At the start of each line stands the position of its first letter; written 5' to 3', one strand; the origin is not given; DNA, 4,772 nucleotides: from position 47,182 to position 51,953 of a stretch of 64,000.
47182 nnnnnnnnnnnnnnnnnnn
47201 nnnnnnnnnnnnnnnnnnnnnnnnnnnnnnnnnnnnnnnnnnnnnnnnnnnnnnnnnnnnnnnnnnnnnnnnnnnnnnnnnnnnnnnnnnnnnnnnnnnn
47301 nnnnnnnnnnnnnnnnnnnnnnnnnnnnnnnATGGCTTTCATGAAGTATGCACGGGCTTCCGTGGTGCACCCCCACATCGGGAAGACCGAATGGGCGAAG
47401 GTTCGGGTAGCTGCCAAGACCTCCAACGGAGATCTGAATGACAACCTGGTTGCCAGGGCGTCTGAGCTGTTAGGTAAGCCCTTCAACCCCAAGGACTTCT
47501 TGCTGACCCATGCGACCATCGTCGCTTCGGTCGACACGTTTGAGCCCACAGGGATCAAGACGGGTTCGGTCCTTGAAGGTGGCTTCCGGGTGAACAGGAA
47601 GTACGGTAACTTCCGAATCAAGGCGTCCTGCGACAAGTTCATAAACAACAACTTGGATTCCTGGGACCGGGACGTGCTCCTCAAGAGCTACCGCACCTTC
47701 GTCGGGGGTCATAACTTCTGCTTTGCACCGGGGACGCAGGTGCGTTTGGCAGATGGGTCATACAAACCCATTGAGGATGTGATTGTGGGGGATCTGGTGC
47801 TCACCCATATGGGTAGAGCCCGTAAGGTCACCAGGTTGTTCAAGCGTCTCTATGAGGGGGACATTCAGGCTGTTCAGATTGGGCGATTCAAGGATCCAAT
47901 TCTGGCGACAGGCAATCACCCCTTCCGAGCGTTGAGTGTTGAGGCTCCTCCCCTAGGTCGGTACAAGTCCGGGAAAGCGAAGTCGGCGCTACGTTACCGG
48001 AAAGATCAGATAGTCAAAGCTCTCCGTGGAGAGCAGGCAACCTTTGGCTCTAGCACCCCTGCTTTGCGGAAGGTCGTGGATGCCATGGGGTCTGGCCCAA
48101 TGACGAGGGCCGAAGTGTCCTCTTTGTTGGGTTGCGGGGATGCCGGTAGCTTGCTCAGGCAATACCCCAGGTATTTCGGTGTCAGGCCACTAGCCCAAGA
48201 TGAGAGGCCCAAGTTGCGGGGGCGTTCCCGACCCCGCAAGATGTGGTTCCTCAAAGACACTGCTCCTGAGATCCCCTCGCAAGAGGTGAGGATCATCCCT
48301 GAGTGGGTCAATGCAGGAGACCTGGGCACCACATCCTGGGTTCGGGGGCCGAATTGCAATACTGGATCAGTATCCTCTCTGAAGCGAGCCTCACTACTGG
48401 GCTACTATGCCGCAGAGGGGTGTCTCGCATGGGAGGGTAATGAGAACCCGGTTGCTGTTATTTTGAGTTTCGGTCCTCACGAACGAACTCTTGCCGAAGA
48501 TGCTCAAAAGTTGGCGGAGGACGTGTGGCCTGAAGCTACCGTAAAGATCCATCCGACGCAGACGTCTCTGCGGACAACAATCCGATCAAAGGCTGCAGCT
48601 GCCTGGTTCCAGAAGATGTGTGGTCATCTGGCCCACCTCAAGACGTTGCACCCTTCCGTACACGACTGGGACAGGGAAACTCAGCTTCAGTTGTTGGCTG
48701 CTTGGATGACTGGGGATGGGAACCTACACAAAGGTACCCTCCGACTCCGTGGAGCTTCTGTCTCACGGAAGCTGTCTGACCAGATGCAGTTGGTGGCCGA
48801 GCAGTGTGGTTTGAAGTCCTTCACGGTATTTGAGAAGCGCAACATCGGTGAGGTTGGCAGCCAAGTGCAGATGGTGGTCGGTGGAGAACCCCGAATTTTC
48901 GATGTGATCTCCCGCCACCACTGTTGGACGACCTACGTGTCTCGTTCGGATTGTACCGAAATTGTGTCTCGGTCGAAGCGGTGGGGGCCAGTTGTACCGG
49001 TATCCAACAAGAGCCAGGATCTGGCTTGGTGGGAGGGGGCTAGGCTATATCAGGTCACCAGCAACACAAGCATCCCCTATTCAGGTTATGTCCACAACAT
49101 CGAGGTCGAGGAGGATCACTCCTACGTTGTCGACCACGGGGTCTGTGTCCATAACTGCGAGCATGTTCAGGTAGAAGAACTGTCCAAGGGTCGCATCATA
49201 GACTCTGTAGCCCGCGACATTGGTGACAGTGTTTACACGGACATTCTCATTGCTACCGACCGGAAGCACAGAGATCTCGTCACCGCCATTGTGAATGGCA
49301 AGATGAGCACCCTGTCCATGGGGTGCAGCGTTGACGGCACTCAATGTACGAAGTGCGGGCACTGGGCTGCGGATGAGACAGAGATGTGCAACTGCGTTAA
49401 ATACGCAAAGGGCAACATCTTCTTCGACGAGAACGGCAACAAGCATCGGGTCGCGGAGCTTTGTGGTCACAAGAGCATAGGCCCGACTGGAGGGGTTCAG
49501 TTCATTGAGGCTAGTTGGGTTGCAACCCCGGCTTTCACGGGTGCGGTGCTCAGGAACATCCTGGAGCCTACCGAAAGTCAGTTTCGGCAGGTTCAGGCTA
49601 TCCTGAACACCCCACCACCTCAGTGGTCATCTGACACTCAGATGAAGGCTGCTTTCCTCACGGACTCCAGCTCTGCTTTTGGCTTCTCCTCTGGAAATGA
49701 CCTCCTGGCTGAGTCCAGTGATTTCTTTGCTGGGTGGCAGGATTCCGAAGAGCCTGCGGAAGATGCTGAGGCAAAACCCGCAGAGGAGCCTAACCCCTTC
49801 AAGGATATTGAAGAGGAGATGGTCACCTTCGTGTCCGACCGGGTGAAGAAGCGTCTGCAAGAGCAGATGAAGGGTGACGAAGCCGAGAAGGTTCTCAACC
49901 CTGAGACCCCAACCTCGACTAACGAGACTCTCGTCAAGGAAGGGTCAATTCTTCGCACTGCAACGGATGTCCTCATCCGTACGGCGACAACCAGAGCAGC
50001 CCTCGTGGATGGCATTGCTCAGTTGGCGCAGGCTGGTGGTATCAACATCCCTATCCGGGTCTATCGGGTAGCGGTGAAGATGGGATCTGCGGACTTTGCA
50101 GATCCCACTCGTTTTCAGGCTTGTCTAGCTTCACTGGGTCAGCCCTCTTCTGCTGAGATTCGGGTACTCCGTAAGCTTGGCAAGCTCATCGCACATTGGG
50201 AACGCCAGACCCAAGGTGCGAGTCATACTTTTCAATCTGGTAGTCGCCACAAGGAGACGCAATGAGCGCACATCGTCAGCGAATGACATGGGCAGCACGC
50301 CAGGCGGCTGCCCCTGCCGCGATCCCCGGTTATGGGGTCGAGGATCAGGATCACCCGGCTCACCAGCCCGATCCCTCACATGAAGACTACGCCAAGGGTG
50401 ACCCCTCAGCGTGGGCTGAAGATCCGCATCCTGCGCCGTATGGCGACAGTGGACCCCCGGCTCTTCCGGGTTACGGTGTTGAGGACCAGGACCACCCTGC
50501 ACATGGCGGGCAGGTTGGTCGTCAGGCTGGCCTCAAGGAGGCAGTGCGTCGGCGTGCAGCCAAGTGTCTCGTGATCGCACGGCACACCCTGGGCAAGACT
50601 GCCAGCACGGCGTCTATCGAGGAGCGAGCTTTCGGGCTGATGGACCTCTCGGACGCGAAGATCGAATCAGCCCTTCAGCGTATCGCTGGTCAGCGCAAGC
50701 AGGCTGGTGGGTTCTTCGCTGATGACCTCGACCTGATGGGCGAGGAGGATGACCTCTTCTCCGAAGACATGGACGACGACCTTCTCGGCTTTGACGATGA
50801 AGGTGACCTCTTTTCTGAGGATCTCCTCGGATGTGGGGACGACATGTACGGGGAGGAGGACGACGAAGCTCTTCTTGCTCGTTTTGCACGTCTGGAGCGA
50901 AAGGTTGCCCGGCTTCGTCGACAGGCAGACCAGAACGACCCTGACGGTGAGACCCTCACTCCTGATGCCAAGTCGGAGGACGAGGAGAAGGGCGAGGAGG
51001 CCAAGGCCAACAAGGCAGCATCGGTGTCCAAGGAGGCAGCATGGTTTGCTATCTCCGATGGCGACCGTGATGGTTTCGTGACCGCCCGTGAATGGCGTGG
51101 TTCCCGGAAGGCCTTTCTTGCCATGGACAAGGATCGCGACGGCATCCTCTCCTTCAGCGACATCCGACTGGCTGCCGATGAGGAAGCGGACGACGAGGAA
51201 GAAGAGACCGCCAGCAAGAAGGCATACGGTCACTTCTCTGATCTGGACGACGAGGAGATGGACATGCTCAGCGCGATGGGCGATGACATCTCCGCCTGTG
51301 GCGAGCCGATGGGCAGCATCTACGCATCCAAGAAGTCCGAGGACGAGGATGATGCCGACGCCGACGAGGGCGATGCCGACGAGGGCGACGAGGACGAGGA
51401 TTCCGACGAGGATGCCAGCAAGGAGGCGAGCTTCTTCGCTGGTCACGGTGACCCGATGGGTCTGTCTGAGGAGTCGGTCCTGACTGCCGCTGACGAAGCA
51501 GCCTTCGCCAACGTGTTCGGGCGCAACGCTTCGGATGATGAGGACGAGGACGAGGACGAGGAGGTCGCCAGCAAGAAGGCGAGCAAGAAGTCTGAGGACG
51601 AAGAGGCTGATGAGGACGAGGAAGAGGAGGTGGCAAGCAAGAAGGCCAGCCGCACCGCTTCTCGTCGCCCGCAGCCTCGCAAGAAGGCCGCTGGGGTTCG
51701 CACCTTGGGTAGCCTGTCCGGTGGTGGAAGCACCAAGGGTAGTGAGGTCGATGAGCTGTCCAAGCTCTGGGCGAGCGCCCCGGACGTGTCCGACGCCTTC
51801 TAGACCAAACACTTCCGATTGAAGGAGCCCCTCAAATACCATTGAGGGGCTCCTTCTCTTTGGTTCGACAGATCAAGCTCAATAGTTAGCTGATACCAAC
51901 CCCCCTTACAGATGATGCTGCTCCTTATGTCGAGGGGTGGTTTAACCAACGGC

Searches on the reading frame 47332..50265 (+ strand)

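Call 4: search_protein_families(library=phrogs, proteins=[window:47332-50265:+], max_evalue=0.01)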
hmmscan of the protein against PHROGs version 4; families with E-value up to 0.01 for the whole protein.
window:47332-50265:+ (977 aa): 5 families
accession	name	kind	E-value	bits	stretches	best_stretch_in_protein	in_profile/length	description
phrog_2774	-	unknown function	7.2e-11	42.2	1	620-751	92-221/1263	-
phrog_36001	-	unknown function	3.2e-08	33.2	1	123-200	90-164/715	-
phrog_18299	-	head and packaging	4.3e-07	30.4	1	610-739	121-247/257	head maturation protease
phrog_21587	-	unknown function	0.00042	19.6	1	128-199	573-646/706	-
phrog_28563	-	unknown function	0.0015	19.7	1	579-609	39-71/98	-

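Call 25: search_protein_families(library=pfam, proteins=[window:47332-50265:+], max_evalue=0.001)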
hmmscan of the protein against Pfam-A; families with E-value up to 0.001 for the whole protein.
window:47332-50265:+ (977 aa): 4 families
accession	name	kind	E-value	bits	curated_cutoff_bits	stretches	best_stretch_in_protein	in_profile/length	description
PF05203.21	Hom_end_hint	-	2.4e-08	34.7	32.1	1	130-171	1-42/228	Hom_end-associated Hint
PF14528.11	LAGLIDADG_3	-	1.5e-06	28.8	22.5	0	350-429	2-80/82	LAGLIDADG-like domain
PF13403.11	Hint_2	-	2e-05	25.4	28.4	1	130-175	2-46/147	Hint domain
PF14623.11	Vint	-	0.00026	21.3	27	0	130-199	2-65/166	Hint-domain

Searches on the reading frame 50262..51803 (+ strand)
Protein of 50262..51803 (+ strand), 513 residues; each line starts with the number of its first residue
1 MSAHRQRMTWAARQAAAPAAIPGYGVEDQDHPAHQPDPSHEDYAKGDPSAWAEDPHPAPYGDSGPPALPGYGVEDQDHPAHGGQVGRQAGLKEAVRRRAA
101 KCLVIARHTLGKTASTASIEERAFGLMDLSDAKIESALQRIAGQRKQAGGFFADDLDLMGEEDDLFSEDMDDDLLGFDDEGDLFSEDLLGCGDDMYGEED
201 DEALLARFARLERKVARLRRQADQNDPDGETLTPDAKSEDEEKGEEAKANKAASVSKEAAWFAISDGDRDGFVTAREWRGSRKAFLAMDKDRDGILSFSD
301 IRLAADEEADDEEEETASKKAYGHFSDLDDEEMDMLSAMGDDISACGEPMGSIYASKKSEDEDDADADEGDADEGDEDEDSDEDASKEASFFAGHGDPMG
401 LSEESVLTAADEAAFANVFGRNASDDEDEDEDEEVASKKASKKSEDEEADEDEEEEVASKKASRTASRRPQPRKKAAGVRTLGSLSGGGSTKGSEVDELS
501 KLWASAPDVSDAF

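Call 64: search_protein_families(library=pfam, proteins=[window:50262-51803:+], max_evalue=0.05)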
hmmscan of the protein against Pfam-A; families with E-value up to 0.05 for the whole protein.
window:50262-51803:+ (513 aa): 4 families
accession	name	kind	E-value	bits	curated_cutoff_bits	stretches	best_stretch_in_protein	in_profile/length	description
PF00036.39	EF-hand_1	-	6.4e-06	25.8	25.4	1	282-302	3-23/29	EF hand domain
PF13202.12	EF-hand_5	-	1.3e-05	24.8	25.9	0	260-279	3-22/25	EF hand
PF13405.12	EF-hand_6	-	3.4e-05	23.6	25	1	282-304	3-25/30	EF-hand domain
PF09073.15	BUD22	-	0.0085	15.9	37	1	357-501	175-303/435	BUD22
